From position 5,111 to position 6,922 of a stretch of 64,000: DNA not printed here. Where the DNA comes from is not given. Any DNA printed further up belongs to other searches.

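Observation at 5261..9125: Translationally coupled operon: unknown 224-aa protein plus two MutS-domain-V-only ATPase paralogues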

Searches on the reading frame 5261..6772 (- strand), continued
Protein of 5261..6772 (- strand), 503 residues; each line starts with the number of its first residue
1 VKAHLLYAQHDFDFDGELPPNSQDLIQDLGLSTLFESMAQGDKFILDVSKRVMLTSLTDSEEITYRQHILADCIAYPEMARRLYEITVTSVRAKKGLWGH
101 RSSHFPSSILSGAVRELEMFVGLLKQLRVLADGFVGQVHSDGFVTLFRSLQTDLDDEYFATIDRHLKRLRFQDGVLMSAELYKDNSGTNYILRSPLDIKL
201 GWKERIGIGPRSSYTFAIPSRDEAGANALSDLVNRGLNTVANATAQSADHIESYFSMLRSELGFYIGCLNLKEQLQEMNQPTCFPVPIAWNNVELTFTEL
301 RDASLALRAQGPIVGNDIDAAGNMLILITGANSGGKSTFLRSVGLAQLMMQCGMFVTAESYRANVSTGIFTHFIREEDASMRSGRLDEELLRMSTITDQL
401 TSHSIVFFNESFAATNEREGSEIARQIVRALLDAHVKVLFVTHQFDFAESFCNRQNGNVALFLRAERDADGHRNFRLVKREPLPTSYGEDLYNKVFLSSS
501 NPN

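Call 36: search_protein_families(library=pfam, proteins=[L007:3503-4282:+, L009:3573-4334:+, L015:173-892:+, L055:3988-4413:+, L074:3573-4085:+, L090:4045-5208:+, L038:3192-4409:+, L076:195-1640:+, L075:2983-4215:+, L049:2479-4287:+], max_evalue=0.01)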
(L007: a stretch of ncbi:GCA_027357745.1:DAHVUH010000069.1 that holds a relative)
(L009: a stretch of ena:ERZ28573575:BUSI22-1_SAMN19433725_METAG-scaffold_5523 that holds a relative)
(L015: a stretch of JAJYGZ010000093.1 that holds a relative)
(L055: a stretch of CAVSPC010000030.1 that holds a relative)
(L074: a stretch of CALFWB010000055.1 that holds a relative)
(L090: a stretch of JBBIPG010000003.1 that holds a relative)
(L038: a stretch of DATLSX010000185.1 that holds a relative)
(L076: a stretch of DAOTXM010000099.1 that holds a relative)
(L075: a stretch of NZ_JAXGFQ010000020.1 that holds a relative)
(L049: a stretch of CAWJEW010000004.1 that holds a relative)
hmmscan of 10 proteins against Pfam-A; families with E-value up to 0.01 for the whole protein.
L007:3503-4282:+ (259 aa): 1 family
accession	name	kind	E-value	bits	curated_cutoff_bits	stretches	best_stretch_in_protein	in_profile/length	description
PF00300.27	His_Phos_1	-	1.8e-39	135.9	21.7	1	45-226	1-193/194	Histidine phosphatase superfamily (branch 1)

L009:3573-4334:+ (253 aa): 0 families

L015:173-892:+ (239 aa): 1 family
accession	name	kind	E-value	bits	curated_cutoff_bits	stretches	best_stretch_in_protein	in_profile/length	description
PF00719.24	Pyrophosphatase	-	5.2e-24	85.2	23.5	1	93-226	20-152/153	Inorganic pyrophosphatase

L055:3988-4413:+ (141 aa): 2 families
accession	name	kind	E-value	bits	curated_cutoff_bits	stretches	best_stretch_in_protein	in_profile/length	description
PF22636.2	FlK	-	1.1e-34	119.1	27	1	20-121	1-101/103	Fluoroacetyl-CoA-specific thioesterase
PF03061.28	4HBT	-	1.8e-06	28.6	20.6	1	45-105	12-72/79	Thioesterase superfamily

L074:3573-4085:+ (170 aa): 3 families
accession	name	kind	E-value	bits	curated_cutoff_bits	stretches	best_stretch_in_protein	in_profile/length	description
PF13646.12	HEAT_2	-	3.3e-15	56.6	27.7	2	39-116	4-80/88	HEAT repeats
PF03130.22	HEAT_PBS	-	9.4e-08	32.3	20.9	1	87-109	5-27/27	PBS lyase HEAT-like repeat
PF02985.28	HEAT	-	0.0096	16.5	23.5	0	133-160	2-29/31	HEAT repeat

L090:4045-5208:+ (387 aa): 1 family
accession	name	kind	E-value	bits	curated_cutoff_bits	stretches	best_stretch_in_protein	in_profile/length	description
PF00999.27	Na_H_Exchanger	-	4.1e-37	128.4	26.2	1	12-357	3-372/375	Sodium/hydrogen exchanger, transmembrane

L038:3192-4409:+ (405 aa): 1 family
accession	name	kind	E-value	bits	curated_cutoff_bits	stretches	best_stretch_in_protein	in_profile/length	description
PF07690.21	MFS_1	-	9.9e-20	71.2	33.4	2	30-326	3-310/347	Major Facilitator Superfamily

L076:195-1640:+ (481 aa): 1 family
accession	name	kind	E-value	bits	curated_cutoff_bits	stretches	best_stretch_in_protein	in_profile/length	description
PF14470.12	bPH_3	-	0.0045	17.9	23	0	204-249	1-36/95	Bacterial PH domain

L075:2983-4215:+ (410 aa): 1 family
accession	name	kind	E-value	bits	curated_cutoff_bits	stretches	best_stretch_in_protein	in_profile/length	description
PF07690.21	MFS_1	-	2.5e-26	92.9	33.4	2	52-246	11-217/347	Major Facilitator Superfamily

L049:2479-4287:+ (602 aa): 5 families
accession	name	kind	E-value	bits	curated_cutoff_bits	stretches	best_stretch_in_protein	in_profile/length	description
PF00350.29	Dynamin_N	-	5.2e-23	82.3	27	1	72-228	2-167/168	Dynamin family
PF00009.33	GTP_EFTU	-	5.3e-10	39.6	26.5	1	71-267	6-173/188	Elongation factor Tu GTP binding domain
PF01926.29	MMR_HSR1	-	1.2e-05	25.8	21.9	1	71-228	2-113/113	50S ribosome-binding GTPase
PF02421.24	FeoB_N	-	0.0001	22.3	27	0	163-264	47-144/156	Ferrous iron transport protein B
PF03193.22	RsgA_GTPase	-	0.00079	19.7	30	0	182-264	14-92/174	RsgA GTPase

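Call 50: search_solved_structures(query=A4, max_evalue=0.001, show_alignments=1)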
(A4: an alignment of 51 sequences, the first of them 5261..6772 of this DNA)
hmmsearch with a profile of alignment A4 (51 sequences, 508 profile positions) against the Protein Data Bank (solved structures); distinct sequences matched with E-value up to 0.001: 37.
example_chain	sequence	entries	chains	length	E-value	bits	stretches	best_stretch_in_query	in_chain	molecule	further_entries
1ewr_A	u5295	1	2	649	1.1e-16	63.9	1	310-490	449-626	DNA MISMATCH REPAIR PROTEIN MUTS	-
1ewq_A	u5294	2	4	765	1.5e-16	63.5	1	310-490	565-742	DNA MISMATCH REPAIR PROTEIN MUTS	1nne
1fw6_A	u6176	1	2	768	1.5e-16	63.4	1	310-490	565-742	DNA MISMATCH REPAIR PROTEIN MUTS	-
8qpp_W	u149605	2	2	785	2.2e-16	62.9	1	293-444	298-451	Endonuclease MutS2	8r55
7qv3_v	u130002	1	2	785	2.2e-16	62.9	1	293-444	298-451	Endonuclease MutS2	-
7vuf_B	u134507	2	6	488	8e-16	61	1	320-443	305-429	Endonuclease MutS2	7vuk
2o8b_B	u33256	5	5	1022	1.4e-14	57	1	323-453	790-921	DNA mismatch repair protein MSH6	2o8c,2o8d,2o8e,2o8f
8ag6_B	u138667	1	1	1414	2.2e-14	56.3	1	323-453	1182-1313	DNA mismatch repair protein Msh6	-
5x9w_A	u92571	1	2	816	2.9e-13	52.6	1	313-486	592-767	DNA mismatch repair protein MutS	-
5yk4_A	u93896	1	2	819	3e-13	52.6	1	313-486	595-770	DNA mismatch repair protein MutS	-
3thw_B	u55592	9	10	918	9.2e-13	50.9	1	303-443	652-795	DNA mismatch repair protein Msh3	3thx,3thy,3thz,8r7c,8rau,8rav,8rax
8r7e_B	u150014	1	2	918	1.2e-12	50.5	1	303-443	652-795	DNA mismatch repair protein Msh3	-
8olx_B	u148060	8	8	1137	1.3e-12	50.5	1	304-443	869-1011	DNA mismatch repair protein Msh3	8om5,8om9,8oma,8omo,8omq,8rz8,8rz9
8r7v_B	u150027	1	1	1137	1.3e-12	50.5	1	304-443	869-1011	DNA mismatch repair protein Msh3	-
8rz7_B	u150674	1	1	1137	1.7e-12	50.1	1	304-443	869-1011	DNA mismatch repair protein Msh3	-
9kce_B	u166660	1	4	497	1.1e-06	30.9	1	321-443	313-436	Endonuclease MutS2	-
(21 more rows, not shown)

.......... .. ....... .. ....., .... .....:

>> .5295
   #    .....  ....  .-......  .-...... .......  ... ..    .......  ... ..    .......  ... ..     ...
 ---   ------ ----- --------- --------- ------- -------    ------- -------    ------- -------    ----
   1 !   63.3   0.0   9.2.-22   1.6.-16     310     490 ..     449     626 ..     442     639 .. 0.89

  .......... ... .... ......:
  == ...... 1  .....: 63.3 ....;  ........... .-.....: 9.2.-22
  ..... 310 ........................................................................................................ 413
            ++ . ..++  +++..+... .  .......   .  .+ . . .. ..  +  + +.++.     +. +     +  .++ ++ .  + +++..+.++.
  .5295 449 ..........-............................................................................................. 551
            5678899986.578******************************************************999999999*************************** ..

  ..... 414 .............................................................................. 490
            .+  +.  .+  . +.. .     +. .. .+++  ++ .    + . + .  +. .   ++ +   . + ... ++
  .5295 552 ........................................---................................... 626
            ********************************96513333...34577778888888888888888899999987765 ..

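Call 59: predict_structure(alignment_id=A4)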
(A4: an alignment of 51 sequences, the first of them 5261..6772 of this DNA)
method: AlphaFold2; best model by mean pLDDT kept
length: 503 residues; sequences in the alignment: 51
mean_pLDDT: 55.9   pTM: 0.41
mean pLDDT of the five models: 55.9, 54.6, 54.3, 54.0, 52.9
residues with pLDDT >= 90: 21; 70-90: 101; 50-70: 174; < 50: 207
segments of 3 or more residues with pLDDT < 50: 1-12, 34-39, 41-43, 52-54, 99-104, 172-222, 292-318, 330-384, 410-418, 472-474, 485-503
pLDDT, mean of each block of 10 residues (from residue 1): 37 51 53 49 48 55 79 90 84 59 54 77 91 91 88 84 70 41 41 36 31 38 54 62 71 75 75 77 64 35 26 38 54 36 33 34 35 41 50 58 51 44 62 63 57 59 59 54 45 38 35
secondary structure, 60 per line:
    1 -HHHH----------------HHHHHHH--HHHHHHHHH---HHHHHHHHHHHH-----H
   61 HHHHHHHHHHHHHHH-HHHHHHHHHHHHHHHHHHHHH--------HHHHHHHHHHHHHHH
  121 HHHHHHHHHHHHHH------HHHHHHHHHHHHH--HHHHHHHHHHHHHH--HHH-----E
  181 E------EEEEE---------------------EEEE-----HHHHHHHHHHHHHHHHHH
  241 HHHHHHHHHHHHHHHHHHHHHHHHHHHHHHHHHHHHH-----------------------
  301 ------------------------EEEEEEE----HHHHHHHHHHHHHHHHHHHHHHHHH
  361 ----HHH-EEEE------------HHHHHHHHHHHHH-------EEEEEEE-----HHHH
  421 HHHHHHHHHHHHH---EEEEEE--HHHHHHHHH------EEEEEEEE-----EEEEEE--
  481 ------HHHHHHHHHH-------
elements in order: H2-5 H22-28 H31-39 H43-54 H60-75 H77-97 H106-134 H141-153 H156-169 E188-192 E214-217 H223-277 E325-331 H336-360 E369-372 H385-397 E405-411 H417-433 E437-442 H445-453 E460-467 E473-478 H487-496

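Call 64: fold_search(model_id=the predicted structure, library=pdb)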
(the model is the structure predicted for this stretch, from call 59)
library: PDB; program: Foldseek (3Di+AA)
matches with E <= 10: 390; with E <= 0.001: 15
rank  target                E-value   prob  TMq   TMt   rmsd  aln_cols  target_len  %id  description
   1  9a5o_B                1.9e-06  1.00  0.22  0.16  18.7       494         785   16  Integrative model of YABR-MUTS2 by crosslinking MS and deep learning (released 2024-09-18)
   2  5x9w_A                2.0e-05  1.00  0.19  0.14  19.6       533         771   16  Mismatch Repair Protein (released 2017-11-22)
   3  7vuf_A                5.0e-05  0.99  0.18  0.20  16.9       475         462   18  Crystal Structure of the core region of Thermus thermophilus MutS2. (released 2022-04-06)
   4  8r7c_F                5.8e-05  1.00  0.21  0.14  16.7       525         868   15  MutSbeta bound to compound CHDI-00915542 in the canonical DNA-mismatch bound form (released 2024-11-27)
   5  9kce_D                6.5e-05  0.99  0.21  0.21  19.7       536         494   13  Crystal Structure of the ATP analog-bound closed state of Thermotoga maritima MutS2 (released 2025-09-10)
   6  5yk4_A                1.1e-04  0.99  0.20  0.14  19.6       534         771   17  Mismatch Repair Protein (released 2017-11-22)
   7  9kce_A                1.2e-04  0.99  0.22  0.22  17.9       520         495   14  Crystal Structure of the ATP analog-bound closed state of Thermotoga maritima MutS2 (released 2025-09-10)
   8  9kce_C                1.7e-04  0.99  0.19  0.20  17.6       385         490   16  Crystal Structure of the ATP analog-bound closed state of Thermotoga maritima MutS2 (released 2025-09-10)
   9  8rz7_B                2.0e-04  0.98  0.21  0.14  16.8       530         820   15  (CAG)2 DNA-bound MutSbeta in open form with kinked MSH2 clamp (released 2024-11-13)
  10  3thz_B                2.3e-04  0.96  0.19  0.12  20.2       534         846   16  Human MutSbeta complexed with an IDL of 6 bases (Loop6) and ADP (released 2011-12-21)
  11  8rz9_B                2.8e-04  0.98  0.21  0.20  19.2       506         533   17  MutSbeta-ATPgS with kinked MSH2 clamp (released 2024-11-13)
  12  3thw_B                4.0e-04  0.95  0.19  0.14  19.2       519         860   15  Human MutSbeta complexed with an IDL of 4 bases (Loop4) and ADP (released 2011-12-21)
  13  8r7e_E                4.7e-04  0.93  0.18  0.12  21.9       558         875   12  MutSbeta bound to compound CHDI-00898647 in the canonical DNA-mismatch bound form (released 2024-11-27)
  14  2wtu_B                5.5e-04  0.94  0.20  0.15  17.8       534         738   16  Crystal structure of Escherichia coli MutS in complex with a 16 basepair oligo containing an A.A mismatch. (released 2010-02-09)
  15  7oto_A                6.9e-04  0.97  0.20  0.16  16.0       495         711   18  The structure of MutS bound to two molecules of AMPPNP (released 2022-01-12)
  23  9kce_B                2.8e-03  0.93  0.22  0.22  17.8       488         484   14  Crystal Structure of the ATP analog-bound closed state of Thermotoga maritima MutS2 (released 2025-09-10)
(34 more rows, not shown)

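Call 73: search_protein_families(library=pfam, proteins=[L045:8651-10405:+, L033:19-1830:+, L055:1892-3169:+, L012:1936-3147:-, L073:10931-11356:-, L019:12542-13504:-, L073:11343-12560:-, L021:10548-11396:-, L069:7278-8255:+, L078:7794-8240:+], max_evalue=0.001)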
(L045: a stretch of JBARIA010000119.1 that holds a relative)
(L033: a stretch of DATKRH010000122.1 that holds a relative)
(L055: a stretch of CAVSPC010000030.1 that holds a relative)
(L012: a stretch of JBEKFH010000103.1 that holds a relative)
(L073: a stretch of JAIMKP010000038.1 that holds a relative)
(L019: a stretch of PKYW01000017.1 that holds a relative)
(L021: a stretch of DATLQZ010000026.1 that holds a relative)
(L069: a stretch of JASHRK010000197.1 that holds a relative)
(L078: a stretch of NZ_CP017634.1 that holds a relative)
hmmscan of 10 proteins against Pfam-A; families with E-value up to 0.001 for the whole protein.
L045:8651-10405:+ (584 aa): 3 families
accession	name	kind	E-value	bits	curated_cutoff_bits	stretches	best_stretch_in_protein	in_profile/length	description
PF00350.29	Dynamin_N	-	8e-24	85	27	1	72-227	1-166/168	Dynamin family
PF00009.33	GTP_EFTU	-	8.7e-07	29.1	26.5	1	165-268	71-173/188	Elongation factor Tu GTP binding domain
PF01926.29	MMR_HSR1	-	8.6e-05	23.1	21.9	1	72-199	2-84/113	50S ribosome-binding GTPase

L033:19-1830:+ (603 aa): 1 family
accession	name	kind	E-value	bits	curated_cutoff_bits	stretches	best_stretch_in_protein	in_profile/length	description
PF00361.26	Proton_antipo_M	-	3.1e-45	155.1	21.5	1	52-334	1-277/294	NADH:quinone oxidoreductase/Mrp antiporter, TM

L055:1892-3169:+ (425 aa): 3 families
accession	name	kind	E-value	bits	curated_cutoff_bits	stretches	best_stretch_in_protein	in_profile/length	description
PF00113.28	Enolase_C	-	1.3e-118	396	21.5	1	142-420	3-288/296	Enolase, C-terminal TIM barrel domain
PF03952.21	Enolase_N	-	8.8e-54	181.6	35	1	5-135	1-131/131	Enolase, N-terminal domain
PF13378.12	MR_MLE_C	-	0.00093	19.4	29.4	0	276-367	66-154/219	Enolase C-terminal domain-like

L012:1936-3147:- (403 aa): 1 family
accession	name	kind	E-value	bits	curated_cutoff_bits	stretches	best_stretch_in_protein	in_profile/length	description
PF07690.21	MFS_1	-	1.2e-24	87.4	33.4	2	24-355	4-346/347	Major Facilitator Superfamily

L073:10931-11356:- (141 aa): 1 family
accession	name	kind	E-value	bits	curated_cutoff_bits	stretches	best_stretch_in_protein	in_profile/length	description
PF00582.32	Usp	-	1.8e-35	123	24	1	3-140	2-141/141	Universal stress protein family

L019:12542-13504:- (320 aa): 3 families
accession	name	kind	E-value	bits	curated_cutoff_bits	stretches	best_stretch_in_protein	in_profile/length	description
PF00005.33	ABC_tran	-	1.3e-32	113.7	25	1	24-168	1-137/137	ABC transporter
PF13304.12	AAA_21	-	3.8e-11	44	27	1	127-197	225-298/304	AAA domain, putative AbiEii toxin, Type IV TA system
PF13732.12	DrrA1-3_C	-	1.8e-05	25.8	27.4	1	221-310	1-79/81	ATP-binding protein DrrA1-3-like, C-terminal domain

L073:11343-12560:- (405 aa): 1 family
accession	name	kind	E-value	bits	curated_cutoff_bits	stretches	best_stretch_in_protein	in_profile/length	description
PF00999.27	Na_H_Exchanger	-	6.9e-41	140.8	26.2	1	17-367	1-368/375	Sodium/hydrogen exchanger, transmembrane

L021:10548-11396:- (282 aa): 1 family
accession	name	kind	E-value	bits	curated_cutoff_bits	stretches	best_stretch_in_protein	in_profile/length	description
PF01058.29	Oxidored_q6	-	7.5e-28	97.3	27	1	153-262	1-126/128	NADH ubiquinone oxidoreductase, 20 Kd subunit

L069:7278-8255:+ (325 aa): 1 family
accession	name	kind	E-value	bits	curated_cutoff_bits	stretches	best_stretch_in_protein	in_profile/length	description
PF00420.29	Oxidored_q2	-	8.1e-05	22.7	26.1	1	239-310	5-80/95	NADH-ubiquinone/plastoquinone oxidoreductase chain 4L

L078:7794-8240:+ (148 aa): 1 family
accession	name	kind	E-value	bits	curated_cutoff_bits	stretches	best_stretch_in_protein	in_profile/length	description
PF02537.21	CRCB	-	7.8e-32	110.1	32.9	1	9-122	1-103/103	CrcB-like protein, Camphor Resistance (CrcB)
